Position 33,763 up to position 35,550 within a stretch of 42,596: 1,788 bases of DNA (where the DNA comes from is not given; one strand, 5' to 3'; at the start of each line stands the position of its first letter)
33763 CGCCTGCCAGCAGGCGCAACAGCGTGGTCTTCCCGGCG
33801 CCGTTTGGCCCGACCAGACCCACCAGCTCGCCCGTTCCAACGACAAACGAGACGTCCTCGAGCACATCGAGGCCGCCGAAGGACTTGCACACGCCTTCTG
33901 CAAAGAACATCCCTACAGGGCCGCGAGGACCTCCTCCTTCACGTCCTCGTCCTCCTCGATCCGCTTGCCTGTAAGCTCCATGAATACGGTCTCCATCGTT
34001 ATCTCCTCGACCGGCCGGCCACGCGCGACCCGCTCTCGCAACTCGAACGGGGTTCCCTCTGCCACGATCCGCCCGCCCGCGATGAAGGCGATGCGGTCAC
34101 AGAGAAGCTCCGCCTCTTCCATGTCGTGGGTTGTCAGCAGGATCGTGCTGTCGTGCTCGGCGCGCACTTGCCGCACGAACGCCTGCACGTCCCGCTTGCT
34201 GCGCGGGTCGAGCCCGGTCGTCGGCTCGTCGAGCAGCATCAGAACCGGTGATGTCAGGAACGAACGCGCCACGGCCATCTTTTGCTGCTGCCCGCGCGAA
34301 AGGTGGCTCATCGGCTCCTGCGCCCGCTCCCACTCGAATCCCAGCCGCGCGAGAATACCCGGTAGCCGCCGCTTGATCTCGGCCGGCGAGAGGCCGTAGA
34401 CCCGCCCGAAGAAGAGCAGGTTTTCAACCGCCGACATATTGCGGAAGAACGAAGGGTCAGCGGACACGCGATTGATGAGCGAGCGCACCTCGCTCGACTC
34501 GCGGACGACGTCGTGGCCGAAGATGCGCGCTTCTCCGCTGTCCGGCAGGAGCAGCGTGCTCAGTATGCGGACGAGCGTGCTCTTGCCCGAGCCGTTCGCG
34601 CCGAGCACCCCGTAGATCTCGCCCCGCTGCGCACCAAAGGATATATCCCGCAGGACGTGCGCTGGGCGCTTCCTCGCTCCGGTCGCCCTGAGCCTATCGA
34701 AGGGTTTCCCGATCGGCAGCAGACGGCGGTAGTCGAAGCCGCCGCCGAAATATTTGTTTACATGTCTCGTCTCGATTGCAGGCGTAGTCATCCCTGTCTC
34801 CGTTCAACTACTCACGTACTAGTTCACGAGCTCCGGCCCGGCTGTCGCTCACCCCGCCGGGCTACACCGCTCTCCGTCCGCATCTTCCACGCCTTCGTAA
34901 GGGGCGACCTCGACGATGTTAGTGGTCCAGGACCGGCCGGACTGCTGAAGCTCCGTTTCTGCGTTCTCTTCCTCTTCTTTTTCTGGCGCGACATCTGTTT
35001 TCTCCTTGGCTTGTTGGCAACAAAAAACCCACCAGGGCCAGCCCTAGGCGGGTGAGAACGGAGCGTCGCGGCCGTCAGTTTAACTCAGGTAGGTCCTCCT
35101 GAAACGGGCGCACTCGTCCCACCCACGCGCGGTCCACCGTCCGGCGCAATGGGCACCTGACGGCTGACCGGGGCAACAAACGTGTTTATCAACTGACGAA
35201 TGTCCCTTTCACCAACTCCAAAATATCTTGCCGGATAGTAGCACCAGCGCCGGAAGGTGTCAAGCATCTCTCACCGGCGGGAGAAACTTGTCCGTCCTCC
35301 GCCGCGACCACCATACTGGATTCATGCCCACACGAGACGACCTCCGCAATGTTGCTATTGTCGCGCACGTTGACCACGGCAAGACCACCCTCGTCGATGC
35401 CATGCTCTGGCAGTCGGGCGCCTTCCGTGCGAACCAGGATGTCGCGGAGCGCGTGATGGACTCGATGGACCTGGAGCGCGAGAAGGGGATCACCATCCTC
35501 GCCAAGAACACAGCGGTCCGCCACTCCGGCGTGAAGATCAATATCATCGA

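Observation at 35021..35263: Promoter, structured leader of about 175 nt and strong intrinsic terminator upstream of the ABC / ABC-F operon: attenuator or unclassified riboswitch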

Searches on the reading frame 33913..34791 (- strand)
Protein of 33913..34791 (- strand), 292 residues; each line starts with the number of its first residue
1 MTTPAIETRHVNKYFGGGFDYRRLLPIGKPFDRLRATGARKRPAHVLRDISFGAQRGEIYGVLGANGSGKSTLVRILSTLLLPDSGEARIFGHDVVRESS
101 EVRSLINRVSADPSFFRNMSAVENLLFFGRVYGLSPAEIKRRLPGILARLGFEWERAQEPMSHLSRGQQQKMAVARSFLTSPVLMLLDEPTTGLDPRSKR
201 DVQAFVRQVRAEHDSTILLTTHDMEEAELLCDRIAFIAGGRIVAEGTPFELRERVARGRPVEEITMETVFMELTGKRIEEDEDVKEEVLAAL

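Call 8: search_protein_families(library=ncbifam, proteins=[window:33913-34791:-], max_evalue=0.001)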
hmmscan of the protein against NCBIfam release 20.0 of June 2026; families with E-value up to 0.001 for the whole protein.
window:33913-34791:- (292 aa): 190 families (the best 25 are shown)
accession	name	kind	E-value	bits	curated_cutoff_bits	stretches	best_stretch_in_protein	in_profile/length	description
TIGR01188.1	drrA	subfamily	2.9e-68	230.4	312.45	1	47-259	9-219/302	daunorubicin resistance ABC transporter, ATP-binding protein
TIGR03522.1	GldA_ABC_ATP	equivalog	8e-46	156.8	402.6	1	45-253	16-221/301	gliding motility-associated ABC transporter ATP-binding subunit GldA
NF010059.0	PRK13536.1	equivalog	3.7e-44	150.9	549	1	45-254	57-264/342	nodulation factor ABC transporter ATP-binding protein NodI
NF010060.0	PRK13537.1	equivalog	6.2e-44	150.1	521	1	45-254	29-236/314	nodulation factor ABC transporter ATP-binding protein NodI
TIGR01288.1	nodI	equivalog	2e-43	148.5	424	1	46-254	19-225/303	nodulation factor ABC transporter ATP-binding protein NodI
NF033858.1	ABC2_perm_RbbA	equivalog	3.6e-43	147.6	1050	1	48-273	283-500/909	ribosome-associated ATPase/putative transporter RbbA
TIGR03864.1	PQQ_ABC_ATP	hypoth_equivalog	9.7e-42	143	302.25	1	45-255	15-223/236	ABC transporter, ATP-binding subunit, PQQ-dependent alcohol dehydrogenase system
TIGR04520.1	ECF_ATPase_1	equivalog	2.1e-40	138.9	315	1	44-272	15-241/269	energy-coupling factor transporter ATPase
TIGR04521.1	ECF_ATPase_2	equivalog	6.4e-39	133.7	330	1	45-255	19-236/279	energy-coupling factor transporter ATPase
TIGR03265.1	PhnT2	equivalog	7.1e-36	124.1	457.7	1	45-254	18-225/353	putative 2-aminoethylphosphonate ABC transporter ATP-binding protein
NF006987.0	PRK09452.1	equivalog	1.6e-35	122.6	482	1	45-255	31-239/378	spermidine/putrescine ABC transporter ATP-binding protein PotA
NF010156.0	PRK13635.1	equivalog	2.3e-35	122.1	392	1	45-273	21-246/279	energy-coupling factor ABC transporter ATP-binding protein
NF007027.0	PRK09493.1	equivalog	7e-35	120.5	379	1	43-256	13-228/240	glutamine ABC transporter ATP-binding protein GlnQ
TIGR00968.1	3a0106s01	subfamily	1.3e-34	119.8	342.75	1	45-256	14-223/237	sulfate ABC transporter ATP-binding protein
TIGR01187.1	potA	subfamily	1.4e-34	119.6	355.6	1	62-255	1-192/325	polyamine ABC transporter ATP-binding protein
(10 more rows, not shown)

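Call 9: search_protein_families(library=pfam, proteins=[window:33913-34791:-], max_evalue=0.01)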
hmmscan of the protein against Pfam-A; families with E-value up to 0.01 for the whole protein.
window:33913-34791:- (292 aa): 4 families
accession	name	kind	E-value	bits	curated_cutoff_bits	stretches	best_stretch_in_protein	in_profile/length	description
PF00005.33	ABC_tran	-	1.9e-29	103.4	25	1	47-192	1-137/137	ABC transporter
PF13304.12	AAA_21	-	1e-13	52.5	27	2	126-225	185-301/304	AAA domain, putative AbiEii toxin, Type IV TA system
PF13555.12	AAA_29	-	7.9e-05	22.8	27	1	57-85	23-50/61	P-loop containing region of AAA domain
PF02463.25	SMC_N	-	0.0013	18.7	40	0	59-75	26-42/220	RecF/RecN/SMC N terminal domain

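Call 10: find_homologous_proteins(query=window:33913-34791:-, max_evalue=1e-40)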
Query window:33913-34791:- (292 aa): 7998 proteins with E <= 1e-40 among 8000 candidates; the best 120 are listed.
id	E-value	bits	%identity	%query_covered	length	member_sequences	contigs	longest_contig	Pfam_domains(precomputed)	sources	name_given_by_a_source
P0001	2.1e-168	577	92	100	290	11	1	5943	PF00005.34,PF13304.13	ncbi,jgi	-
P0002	6.9e-165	565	93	95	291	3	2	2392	PF00005.34,PF13304.13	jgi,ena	jgi:ABC-2 type transport system ATP-binding protein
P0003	1.6e-161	554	89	95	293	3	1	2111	PF00005.34,PF13304.13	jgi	-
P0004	1.1e-159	548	89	100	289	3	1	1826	PF00005.34,PF13304.13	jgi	jgi:ABC-2 type transport system ATP-binding protein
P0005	1.5e-158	544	87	99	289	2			PF00005.34,PF13304.13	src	-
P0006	3.0e-156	537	86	100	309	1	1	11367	PF00005.34,PF13304.13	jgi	jgi:ABC-2 type transport system ATP-binding protein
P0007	3.7e-156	536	87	100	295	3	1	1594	PF00005.34,PF13555.13,PF13304.13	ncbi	-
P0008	2.6e-155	534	85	99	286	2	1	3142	PF00005.34,PF13304.13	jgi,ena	-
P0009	9.4e-155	532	87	95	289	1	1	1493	PF00005.34,PF13555.13,PF13304.13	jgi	jgi:ABC-2 type transport system ATP-binding protein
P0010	1.6e-153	528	86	95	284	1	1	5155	PF00005.34,PF13555.13,PF13304.13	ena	-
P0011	6.2e-153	526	84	99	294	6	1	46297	PF00005.34,PF13555.13,PF13304.13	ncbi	-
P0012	1.2e-152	525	86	99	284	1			PF00005.34,PF13304.13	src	-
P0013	3.6e-152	523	86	95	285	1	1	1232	PF00005.34,PF13555.13,PF13304.13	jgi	jgi:ABC-2 type transport system ATP-binding protein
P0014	6.8e-151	519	86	95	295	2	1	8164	PF00005.34,PF13555.13,PF13304.13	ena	-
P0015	1.4e-150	518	83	98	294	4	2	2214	PF00005.34,PF13555.13,PF13304.13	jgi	-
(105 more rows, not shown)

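Call 12: find_related_loci(query=A1, collection=genome_contigs, flank=4000)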
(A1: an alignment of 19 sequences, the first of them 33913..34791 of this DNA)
Query A1 (292 aa) in genome_contigs; peptide patterns used: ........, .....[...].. (x = any residue, [..] = any of these).
528 stretches matched a pattern; 286 encode a relative of the query (tblastn E <= 1e-3); the best 80 are kept; 80 distinct loci.
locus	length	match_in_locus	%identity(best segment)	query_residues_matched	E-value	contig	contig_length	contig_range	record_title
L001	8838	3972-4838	92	1-291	1e-172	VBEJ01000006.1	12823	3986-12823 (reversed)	MAG: Chloroflexi bacterium isolate CF_23 14_0903_16_40cm_scaffold_3439, whole genome shotgun sequence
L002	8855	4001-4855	77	1-292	2e-145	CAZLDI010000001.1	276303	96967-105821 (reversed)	MAG TPA_asm: uncultured Dehalococcoidia bacterium isolate SRP119689_co1_231 genome assembly, contig: NODE_14_length_2763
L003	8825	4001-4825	75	11-291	1e-135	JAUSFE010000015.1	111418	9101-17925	MAG: Dehalococcoidia bacterium isolate E14_maxbin.284_sub E14_k141_716712, whole genome shotgun sequence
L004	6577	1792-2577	78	11-278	1e-135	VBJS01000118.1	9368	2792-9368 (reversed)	MAG: Chloroflexi bacterium isolate CF_162 14_1009_16_40cm_scaffold_62302, whole genome shotgun sequence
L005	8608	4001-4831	72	1-282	9e-135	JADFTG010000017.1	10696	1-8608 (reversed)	MAG: Chloroflexota bacterium isolate B9T1B11 B9T1B11_NODE1097, whole genome shotgun sequence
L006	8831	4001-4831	73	6-289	3e-134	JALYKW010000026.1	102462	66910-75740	MAG: Chloroflexota bacterium isolate AFD bin23 SD1484-86_k127_776423, whole genome shotgun sequence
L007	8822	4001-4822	73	2-282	5e-134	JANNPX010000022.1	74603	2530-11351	MAG: Chloroflexota bacterium isolate SOY_31_metabat_89 SOY_31_k141_442072, whole genome shotgun sequence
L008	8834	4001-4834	72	1-286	1e-133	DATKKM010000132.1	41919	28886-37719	MAG TPA_asm: Dehalococcoidia bacterium isolate SMAG_U14657 k141_2143487, whole genome shotgun sequence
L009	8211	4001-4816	73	1-276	8e-134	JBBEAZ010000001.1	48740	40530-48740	MAG: Dehalococcoidia bacterium isolate LejiaF_64_43 Lejia_F_1039_length_48740_cov_26, whole genome shotgun sequence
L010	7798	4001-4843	70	1-290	3e-133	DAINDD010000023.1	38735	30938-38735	MAG TPA_asm: Chloroflexota bacterium isolate CTOTU41506 NODE_698_length_38735_cov_5.214245, whole genome shotgun sequenc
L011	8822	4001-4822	73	2-282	4e-133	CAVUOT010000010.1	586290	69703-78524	MAG: uncultured Chloroflexia bacterium isolate MFD05942.bin.2.347 genome assembly, contig: contig_5577, whole genome sho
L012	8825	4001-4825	72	5-286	7e-133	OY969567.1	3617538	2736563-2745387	MAG: uncultured Chloroflexia bacterium isolate MFD01561.bin.c.1 genome assembly, chromosome: 1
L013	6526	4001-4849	70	2-291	2e-131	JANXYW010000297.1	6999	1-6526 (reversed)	MAG: Chloroflexi bacterium isolate GL140_4_metabat_127_sub GL140_4_k141_844744, whole genome shotgun sequence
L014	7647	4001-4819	74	11-290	2e-131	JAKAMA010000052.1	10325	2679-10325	MAG: Chloroflexi bacterium isolate WY5.bin150 NODE_11390_length_10325_cov_1.392136, whole genome shotgun sequence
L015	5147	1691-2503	72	1-276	1e-131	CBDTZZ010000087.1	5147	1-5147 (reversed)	MAG TPA_asm: uncultured bacterium isolate ERR2431947_binner23_Refined_50 genome assembly, contig: ERZ24794554.10631, who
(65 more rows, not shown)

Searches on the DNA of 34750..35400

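Call 4: search_rna_families(source=window, start=34750, end=35400, threshold=evalue, max_evalue=10, show_alignments=3)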
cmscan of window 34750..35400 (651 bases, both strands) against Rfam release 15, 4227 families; matches with E-value up to 10: 2.
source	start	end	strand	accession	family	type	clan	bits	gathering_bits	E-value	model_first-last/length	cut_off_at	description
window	35244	35302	-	RF01149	sR10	Gene; snRNA; snoRNA; CD-box;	-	11.6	45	2.9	1-54/54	no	Small nucleolar RNA sR10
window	34770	34810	-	RF01122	sR39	Gene; snRNA; snoRNA; CD-box;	-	10.6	50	5.8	21-56/56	no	Small nucleolar RNA sR39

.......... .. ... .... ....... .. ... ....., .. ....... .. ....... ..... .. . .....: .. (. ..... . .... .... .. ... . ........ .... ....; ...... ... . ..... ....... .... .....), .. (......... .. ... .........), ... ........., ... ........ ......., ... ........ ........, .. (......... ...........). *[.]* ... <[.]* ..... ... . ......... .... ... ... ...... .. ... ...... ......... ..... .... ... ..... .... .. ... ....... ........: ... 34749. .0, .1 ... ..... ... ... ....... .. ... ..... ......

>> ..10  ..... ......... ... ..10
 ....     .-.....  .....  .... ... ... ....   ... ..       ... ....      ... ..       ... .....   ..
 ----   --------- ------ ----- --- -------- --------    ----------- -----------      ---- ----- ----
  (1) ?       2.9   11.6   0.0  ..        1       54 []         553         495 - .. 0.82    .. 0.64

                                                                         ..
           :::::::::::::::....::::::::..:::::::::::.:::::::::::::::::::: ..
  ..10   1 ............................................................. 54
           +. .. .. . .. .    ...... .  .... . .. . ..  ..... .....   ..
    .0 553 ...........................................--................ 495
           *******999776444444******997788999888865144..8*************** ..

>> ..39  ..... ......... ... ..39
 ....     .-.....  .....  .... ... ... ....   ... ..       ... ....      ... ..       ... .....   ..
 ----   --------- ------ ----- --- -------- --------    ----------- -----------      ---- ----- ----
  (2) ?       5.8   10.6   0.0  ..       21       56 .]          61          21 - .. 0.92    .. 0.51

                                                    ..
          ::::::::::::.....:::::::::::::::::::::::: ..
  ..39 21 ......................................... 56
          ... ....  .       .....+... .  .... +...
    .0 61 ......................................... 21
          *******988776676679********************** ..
